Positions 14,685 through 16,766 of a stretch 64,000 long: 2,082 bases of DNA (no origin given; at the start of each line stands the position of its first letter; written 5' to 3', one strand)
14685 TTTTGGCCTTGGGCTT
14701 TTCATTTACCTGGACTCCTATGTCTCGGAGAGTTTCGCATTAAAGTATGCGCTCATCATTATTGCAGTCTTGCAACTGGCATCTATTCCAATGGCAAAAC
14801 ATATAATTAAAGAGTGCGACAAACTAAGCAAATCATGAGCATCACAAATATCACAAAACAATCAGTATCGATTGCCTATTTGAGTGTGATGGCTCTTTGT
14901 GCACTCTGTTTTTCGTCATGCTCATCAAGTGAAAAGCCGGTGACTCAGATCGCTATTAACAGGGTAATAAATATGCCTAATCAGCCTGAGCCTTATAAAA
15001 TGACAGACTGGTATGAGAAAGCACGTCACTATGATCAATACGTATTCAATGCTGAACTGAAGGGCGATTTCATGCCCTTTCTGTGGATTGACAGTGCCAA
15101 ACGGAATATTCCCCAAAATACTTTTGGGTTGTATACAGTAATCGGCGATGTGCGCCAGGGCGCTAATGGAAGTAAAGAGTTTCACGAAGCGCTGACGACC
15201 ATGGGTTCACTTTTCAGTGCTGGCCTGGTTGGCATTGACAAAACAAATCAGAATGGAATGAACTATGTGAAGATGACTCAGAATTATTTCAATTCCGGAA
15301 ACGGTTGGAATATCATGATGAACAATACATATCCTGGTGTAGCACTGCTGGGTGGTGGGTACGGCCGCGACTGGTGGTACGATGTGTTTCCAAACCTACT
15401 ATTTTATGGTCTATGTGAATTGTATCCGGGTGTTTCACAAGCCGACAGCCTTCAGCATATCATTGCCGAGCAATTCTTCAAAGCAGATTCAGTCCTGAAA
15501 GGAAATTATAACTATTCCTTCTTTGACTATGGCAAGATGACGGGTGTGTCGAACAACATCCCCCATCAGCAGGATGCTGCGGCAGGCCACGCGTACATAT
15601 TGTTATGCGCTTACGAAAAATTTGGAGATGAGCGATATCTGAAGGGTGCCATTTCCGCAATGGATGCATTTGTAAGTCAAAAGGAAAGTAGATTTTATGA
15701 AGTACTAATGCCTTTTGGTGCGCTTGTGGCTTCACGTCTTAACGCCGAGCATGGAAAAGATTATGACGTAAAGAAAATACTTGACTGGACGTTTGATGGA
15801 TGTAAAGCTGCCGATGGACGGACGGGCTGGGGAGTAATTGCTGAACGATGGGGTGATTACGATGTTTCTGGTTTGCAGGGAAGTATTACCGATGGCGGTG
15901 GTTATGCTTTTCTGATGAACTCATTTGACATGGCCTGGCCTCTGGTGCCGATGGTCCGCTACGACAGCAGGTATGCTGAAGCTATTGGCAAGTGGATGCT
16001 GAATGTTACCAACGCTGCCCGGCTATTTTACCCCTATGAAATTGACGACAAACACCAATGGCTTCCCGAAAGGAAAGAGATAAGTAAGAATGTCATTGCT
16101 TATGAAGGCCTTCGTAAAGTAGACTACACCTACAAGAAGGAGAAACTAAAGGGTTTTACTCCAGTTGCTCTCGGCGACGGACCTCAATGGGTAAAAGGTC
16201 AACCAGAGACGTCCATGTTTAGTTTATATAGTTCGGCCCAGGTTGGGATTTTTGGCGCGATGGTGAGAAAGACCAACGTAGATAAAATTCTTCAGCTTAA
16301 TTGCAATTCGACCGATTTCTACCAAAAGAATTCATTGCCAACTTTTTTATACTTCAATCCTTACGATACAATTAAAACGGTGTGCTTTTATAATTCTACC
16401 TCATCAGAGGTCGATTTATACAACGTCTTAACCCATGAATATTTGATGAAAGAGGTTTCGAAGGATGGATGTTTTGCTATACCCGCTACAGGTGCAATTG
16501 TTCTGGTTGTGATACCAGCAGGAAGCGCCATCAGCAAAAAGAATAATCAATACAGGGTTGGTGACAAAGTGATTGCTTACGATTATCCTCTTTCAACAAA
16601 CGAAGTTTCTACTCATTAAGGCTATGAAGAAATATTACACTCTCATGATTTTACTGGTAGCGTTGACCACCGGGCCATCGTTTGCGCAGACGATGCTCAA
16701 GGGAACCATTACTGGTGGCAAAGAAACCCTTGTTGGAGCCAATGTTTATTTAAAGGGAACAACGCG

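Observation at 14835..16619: Duplicated uncharacterised enzyme-like family in the PUL: candidate new CAZyme family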

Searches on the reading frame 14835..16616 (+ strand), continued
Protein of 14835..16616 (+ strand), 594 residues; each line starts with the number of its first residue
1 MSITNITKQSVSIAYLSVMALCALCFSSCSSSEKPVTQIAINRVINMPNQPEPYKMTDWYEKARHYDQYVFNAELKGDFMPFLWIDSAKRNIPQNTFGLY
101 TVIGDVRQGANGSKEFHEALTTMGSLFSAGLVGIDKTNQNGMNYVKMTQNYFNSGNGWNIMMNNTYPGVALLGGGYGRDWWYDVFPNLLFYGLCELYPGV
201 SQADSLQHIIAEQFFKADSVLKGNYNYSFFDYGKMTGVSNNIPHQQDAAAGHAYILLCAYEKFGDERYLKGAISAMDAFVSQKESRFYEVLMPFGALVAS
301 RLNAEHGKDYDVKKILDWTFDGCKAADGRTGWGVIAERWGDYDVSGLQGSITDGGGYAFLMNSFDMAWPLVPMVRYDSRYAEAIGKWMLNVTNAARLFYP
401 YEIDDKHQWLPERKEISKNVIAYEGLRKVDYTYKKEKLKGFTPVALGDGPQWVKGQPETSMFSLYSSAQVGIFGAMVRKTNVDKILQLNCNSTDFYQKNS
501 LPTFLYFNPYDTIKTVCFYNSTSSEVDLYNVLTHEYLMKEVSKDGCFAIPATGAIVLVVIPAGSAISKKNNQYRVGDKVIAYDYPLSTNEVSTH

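Call 55: search_protein_families(library=pfam, proteins=[L012:4352-5164:+, L012:5168-7465:+, L012:7727-8830:+, L012:8843-9916:+, L012:11725-12453:-, L012:12824-14281:-, L012:14303-15226:-, L012:15440-17626:-, L012:18377-20779:-, L012:2468-3598:-], max_evalue=0.0001)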
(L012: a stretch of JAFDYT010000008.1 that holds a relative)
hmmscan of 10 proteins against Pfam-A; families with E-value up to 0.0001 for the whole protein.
L012:4352-5164:+ (270 aa): 1 family
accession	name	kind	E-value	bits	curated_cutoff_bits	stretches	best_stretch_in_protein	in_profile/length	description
PF02492.25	cobW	-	6.3e-25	88.2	20.7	1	78-237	4-179/180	CobW/HypB/UreG, nucleotide-binding domain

L012:5168-7465:+ (765 aa): 6 families
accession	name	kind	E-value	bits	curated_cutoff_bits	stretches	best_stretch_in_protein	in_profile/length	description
PF22521.2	HypF_C_2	-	2.1e-63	214.7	27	1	514-741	1-241/241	Carbamoyltransferase, Kae1-like Domain, second subdomain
PF01300.24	Sua5_yciO_yrdC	-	2.1e-43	148.3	25.1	1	210-387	2-178/178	Telomere recombination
PF17788.7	HypF_C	-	1.7e-30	106.1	23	1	402-502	2-99/99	HypF Kae1-like domain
PF07503.17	zf-HYPF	-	5.9e-24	84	23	2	106-139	1-34/34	HypF finger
PF00708.24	Acylphosphatase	-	6.8e-21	74.8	22.5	1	4-87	1-85/85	Acylphosphatase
PF00814.31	TsaD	-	8.9e-05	22.8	24.8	0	605-717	135-240/264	tRNA N6-adenosine threonylcarbamoyltransferase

L012:7727-8830:+ (367 aa): 1 family
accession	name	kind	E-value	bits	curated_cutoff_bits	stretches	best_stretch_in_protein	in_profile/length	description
PF01924.21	HypD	-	6.7e-154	512.7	25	1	13-358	3-350/351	Hydrogenase formation hypA family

L012:8843-9916:+ (357 aa): 2 families
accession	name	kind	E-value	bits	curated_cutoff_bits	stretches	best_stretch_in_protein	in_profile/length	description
PF02769.27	AIRS_C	-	6.1e-23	82.1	23.1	1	182-329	1-149/156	AIR synthase related protein, C-terminal domain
PF00586.29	AIRS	-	5.7e-19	69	24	1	60-170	3-112/112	AIR synthase related protein, N-terminal domain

L012:11725-12453:- (242 aa): 1 family
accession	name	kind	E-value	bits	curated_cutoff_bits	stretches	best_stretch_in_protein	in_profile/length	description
PF13386.12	DsbD_2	-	4.3e-38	131.7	24.9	1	21-215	1-198/199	Cytochrome C biogenesis protein transmembrane region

L012:12824-14281:- (485 aa): 9 families
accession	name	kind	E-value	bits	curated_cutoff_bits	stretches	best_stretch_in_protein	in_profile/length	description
PF13746.11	Fer4_18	-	1.4e-40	138.5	27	1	229-333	1-113/114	4Fe-4S dicluster domain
PF11614.14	FixG_C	-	7.9e-20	71.6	25.6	1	365-480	3-119/119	IG-like fold at C-terminal of FixG, putative oxidoreductase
PF12801.12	Fer4_5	-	8.6e-13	48.5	22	1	103-141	2-40/48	4Fe-4S binding domain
PF13534.11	Fer4_17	-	2.2e-08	34.9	22.2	1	233-296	7-61/61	4Fe-4S dicluster domain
PF13187.11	Fer4_9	-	3.1e-08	34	27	1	233-294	7-50/52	4Fe-4S dicluster domain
PF13484.11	Fer4_16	-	8.6e-08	33.3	30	1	232-293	6-65/66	4Fe-4S double cluster binding domain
PF12838.12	Fer4_7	-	3.5e-07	31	27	1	233-295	7-52/52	4Fe-4S dicluster domain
PF13183.11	Fer4_8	-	5.3e-07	30.5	27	0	232-295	9-68/68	4Fe-4S dicluster domain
PF14697.11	Fer4_21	-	5.5e-06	26.9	35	0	274-293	34-53/59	4Fe-4S dicluster domain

L012:14303-15226:- (307 aa): 3 families
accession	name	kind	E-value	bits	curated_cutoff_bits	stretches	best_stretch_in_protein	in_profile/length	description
PF14715.11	FixP_N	-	1.4e-18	66.7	24.9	1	108-150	5-47/48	N-terminal domain of cytochrome oxidase-cbb3, FixP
PF13442.11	Cytochrome_CBB3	-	2e-13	50.9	27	1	192-267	1-68/68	Cytochrome C oxidase, cbb3-type, subunit III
PF00034.26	Cytochrom_C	-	5.1e-08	34.6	21.3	1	195-270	2-89/90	Cytochrome c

L012:15440-17626:- (728 aa): 2 families
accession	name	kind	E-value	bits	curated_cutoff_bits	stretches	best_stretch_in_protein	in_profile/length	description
PF00115.25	COX1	-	3.5e-118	395.7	34.8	1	27-458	1-436/436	Cytochrome C and Quinol oxidase polypeptide I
PF02433.20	FixO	-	3e-99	331.4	29.6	1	501-718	1-219/219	Cytochrome C oxidase, mono-heme subunit/FixO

L012:18377-20779:- (800 aa): 3 families
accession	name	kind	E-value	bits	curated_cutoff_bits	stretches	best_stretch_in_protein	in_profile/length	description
PF00122.25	E1-E2_ATPase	-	2.5e-34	118.8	28.1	1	317-478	12-175/181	E1-E2 ATPase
PF00702.32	Hydrolase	-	8.8e-18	65.8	26.4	1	500-698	1-190/191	haloacid dehalogenase-like hydrolase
PF12156.14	ATPase-cat_bd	-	2.5e-13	51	27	1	15-86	2-82/86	Putative metal-binding domain of cation transport ATPase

L012:2468-3598:- (376 aa): 2 families
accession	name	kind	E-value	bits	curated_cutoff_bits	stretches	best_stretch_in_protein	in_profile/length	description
PF14720.11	NiFe_hyd_SSU_C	-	1.3e-30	106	27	1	232-311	1-76/80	NiFe/NiFeSe hydrogenase small subunit C-terminal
PF01058.29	Oxidored_q6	-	1.6e-27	96.2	27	1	67-213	1-128/128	NADH ubiquinone oxidoreductase, 20 Kd subunit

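Call 79: search_protein_families(library=pfam, proteins=[L046:5886-7520:+, L039:15938-18346:+, L076:10207-12924:+, L024:4816-6720:-, L052:11739-13487:-, L027:1388-2845:+], max_evalue=0.0001)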
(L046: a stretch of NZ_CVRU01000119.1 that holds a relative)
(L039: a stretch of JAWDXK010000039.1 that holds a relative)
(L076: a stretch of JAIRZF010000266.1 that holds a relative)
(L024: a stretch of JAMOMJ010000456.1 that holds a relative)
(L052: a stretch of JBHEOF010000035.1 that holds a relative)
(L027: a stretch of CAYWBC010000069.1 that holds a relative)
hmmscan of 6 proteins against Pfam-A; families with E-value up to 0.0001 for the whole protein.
L046:5886-7520:+ (545 aa): 2 families
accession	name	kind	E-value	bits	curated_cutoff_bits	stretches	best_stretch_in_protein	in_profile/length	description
PF00128.31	Alpha-amylase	-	1.4e-129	433.7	22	1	40-482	1-446/446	Alpha amylase, catalytic domain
PF14701.12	hDGE_amylase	-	8.7e-05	22.2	27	0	55-141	19-113/439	Glycogen debranching enzyme, glucanotransferase domain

L039:15938-18346:+ (803 aa): 0 families

L076:10207-12924:+ (906 aa): 3 families
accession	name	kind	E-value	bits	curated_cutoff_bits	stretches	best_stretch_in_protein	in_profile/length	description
PF03629.24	SASA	-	1.1e-20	74.7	24.8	1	122-349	3-209/226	Carbohydrate esterase, sialic acid-specific acetylesterase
PF13472.12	Lipase_GDSL_2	-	5.3e-16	60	32.9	1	503-657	1-157/178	GDSL-like Lipase/Acylhydrolase family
PF00657.28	Lipase_GDSL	-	3.5e-08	34.3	23.6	1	531-685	36-204/208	GDSL-like Lipase/Acylhydrolase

L024:4816-6720:- (635 aa): 2 families
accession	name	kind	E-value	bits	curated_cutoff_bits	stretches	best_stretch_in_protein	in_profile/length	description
PF08532.16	Glyco_hydro_42M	-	3.3e-11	43.5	25.8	1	347-550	3-196/207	Beta-galactosidase trimerisation domain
PF02449.21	Glyco_hydro_42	-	4.4e-11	43.2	21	1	151-319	198-362/376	Beta-galactosidase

L052:11739-13487:- (583 aa): 1 family
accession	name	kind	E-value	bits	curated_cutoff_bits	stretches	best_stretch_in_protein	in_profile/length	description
PF00246.29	Peptidase_M14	-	4.7e-45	154.8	21.6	2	59-162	5-108/286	Zinc carboxypeptidase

L027:1388-2845:+ (486 aa): 2 families
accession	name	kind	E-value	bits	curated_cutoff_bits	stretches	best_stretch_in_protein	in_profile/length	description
PF00251.26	Glyco_hydro_32N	-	6.2e-98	328.6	22.1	1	12-318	1-300/307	Glycosyl hydrolases family 32 N-terminal domain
PF08244.19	Glyco_hydro_32C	-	3.2e-23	82.9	21.9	1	330-473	1-153/158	Glycosyl hydrolases family 32 C terminal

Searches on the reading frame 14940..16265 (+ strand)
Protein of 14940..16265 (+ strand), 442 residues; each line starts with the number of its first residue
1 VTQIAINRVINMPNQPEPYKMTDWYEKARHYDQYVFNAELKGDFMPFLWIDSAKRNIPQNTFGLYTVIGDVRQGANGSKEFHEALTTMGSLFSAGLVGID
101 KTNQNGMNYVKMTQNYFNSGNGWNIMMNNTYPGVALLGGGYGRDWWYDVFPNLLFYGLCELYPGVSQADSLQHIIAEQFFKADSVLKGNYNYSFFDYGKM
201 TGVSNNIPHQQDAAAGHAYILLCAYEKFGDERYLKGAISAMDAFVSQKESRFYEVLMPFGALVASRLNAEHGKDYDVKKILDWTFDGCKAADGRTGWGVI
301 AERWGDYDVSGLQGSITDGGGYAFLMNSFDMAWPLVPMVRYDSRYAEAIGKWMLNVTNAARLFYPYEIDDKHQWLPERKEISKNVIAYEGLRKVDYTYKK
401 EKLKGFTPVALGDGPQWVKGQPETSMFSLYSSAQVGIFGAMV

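Call 72: predict_structure(alignment_id=A2)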
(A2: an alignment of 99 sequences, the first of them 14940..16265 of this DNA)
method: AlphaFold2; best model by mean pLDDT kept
length: 442 residues; sequences in the alignment: 99
mean_pLDDT: 93.7   pTM: 0.93
mean pLDDT of the five models: 93.7, 92.9, 92.1, 92.0, 91.9
residues with pLDDT >= 90: 370; 70-90: 63; 50-70: 9; < 50: 0
segments of 3 or more residues with pLDDT < 50: none
pLDDT, mean of each block of 10 residues (from residue 1): 92 94 97 98 94 92 96 90 96 98 97 93 91 75 88 98 97 98 95 93 89 96 98 99 93 88 99 97 88 76 95 84 94 97 98 98 96 95 96 93 95 91 96 97 94
secondary structure, 60 per line:
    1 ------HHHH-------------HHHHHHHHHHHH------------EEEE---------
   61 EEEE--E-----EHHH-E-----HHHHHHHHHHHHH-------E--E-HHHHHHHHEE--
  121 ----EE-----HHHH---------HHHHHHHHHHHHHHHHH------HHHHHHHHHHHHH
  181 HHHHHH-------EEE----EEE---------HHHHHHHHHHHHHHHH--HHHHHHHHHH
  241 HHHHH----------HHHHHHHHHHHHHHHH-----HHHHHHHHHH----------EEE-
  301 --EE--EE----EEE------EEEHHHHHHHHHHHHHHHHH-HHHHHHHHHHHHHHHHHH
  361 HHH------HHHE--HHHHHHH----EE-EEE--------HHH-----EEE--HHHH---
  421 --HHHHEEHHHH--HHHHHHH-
elements in order: H7-10 H24-35 E48-51 E61-64 H84-96 H109-116 H132-135 H145-161 H168-186 E194-196 E201-203 H213-228 H231-245 H256-271 H277-286 E297-299 E313-315 E322-324 H325-341 H343-363 H376-382 E390-392 E409-411 H414-417 H423-426 H429-432 H435-441

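Call 74: fold_search(model_id=the predicted structure, library=pdb)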
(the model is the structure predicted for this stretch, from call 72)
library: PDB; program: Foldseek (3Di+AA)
matches with E <= 10: 704; with E <= 0.001: 4
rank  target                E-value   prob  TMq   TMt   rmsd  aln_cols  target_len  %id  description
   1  7tem_B                2.5e-04  1.00  0.46  0.50   8.7       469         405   12  Crystal Structure of the Putative Exported Protein YPO2471 from Yersinia pestis (released 2022-01-19)
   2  6u4z                  2.9e-04  1.00  0.48  0.45   7.4       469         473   10  Crystal Structure of a family 76 glycoside hydrolase from a bovine Bacteroides thetaiotaomicron strain (released 2020-04-29)
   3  4c1s_A                3.1e-04  1.00  0.46  0.52   8.0       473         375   12  Glycoside hydrolase family 76 (mannosidase) Bt3792 from Bacteroides thetaiotaomicron VPI-5482 (released 2013-11-13)
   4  8i5o                  6.1e-04  1.00  0.45  0.29   8.8       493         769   13  Crystal structure of TxGH116 D593A acid/base mutant from Thermoanaerobacterium xylanolyticum (released 2023-05-03)
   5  5bvu                  1.0e-03  1.00  0.46  0.29   8.7       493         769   12  Crystal structure of Thermoanaerobacterium xylolyticum GH116 beta-glucosidase (released 2016-05-18)
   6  5zhb_B                1.2e-03  1.00  0.43  0.47   8.3       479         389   11  Structure of Cellobiose 2-Epimerase from Bacillus thermoamylovorans B4167 (released 2019-06-19)
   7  5o0s                  1.3e-03  1.00  0.47  0.30   8.4       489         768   13  Crystal structure of txGH116 (beta-glucosidase from Thermoanaerobacterium xylolyticum) in complex with unreacted beta Cy (released 2017-08-09)
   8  7tem_A                1.5e-03  1.00  0.46  0.49   9.2       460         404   10  Crystal Structure of the Putative Exported Protein YPO2471 from Yersinia pestis (released 2022-01-19)
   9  7dkw_B                1.7e-03  1.00  0.46  0.29   8.5       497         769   12  Crystal structure of TxGH116 E441G nucleophile mutant from Thermoanaerobacterium xylanolyticum with autocondensation p (released 2021-06-23)
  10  4z4l                  1.7e-03  0.99  0.42  0.46   8.9       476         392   11  Crystal Structure of cellobiose 2-epimerase from Caldicellulosiruptor saccharolyticus DSM 8903 (released 2016-04-13)
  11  7dks                  2.0e-03  1.00  0.45  0.29   8.6       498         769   13  Crystal structure of TxGH116 E441A nucleophile mutant from Thermoanaerobacterium xylanolyticum (released 2021-06-23)
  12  8r1m_A                2.5e-03  1.00  0.48  0.31   8.1       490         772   12  Structure of TxGH116 with covalently bound N-azido-octyl aziridine (released 2024-10-02)
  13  7w2v                  2.9e-03  1.00  0.46  0.30   8.6       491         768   13  Crystal structure of TxGH116 R786A mutant from Thermoanaerobacterium xylanolyticum with glucose (released 2022-04-06)
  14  3gt5                  3.0e-03  0.99  0.43  0.47   8.5       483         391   13  Crystal structure of an N-acetylglucosamine 2-epimerase family protein from Xylella fastidiosa (released 2009-04-14)
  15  5x32_B                3.4e-03  1.00  0.44  0.48   7.5       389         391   11  Crystal structure of D-mannose isomerase (released 2018-02-07)
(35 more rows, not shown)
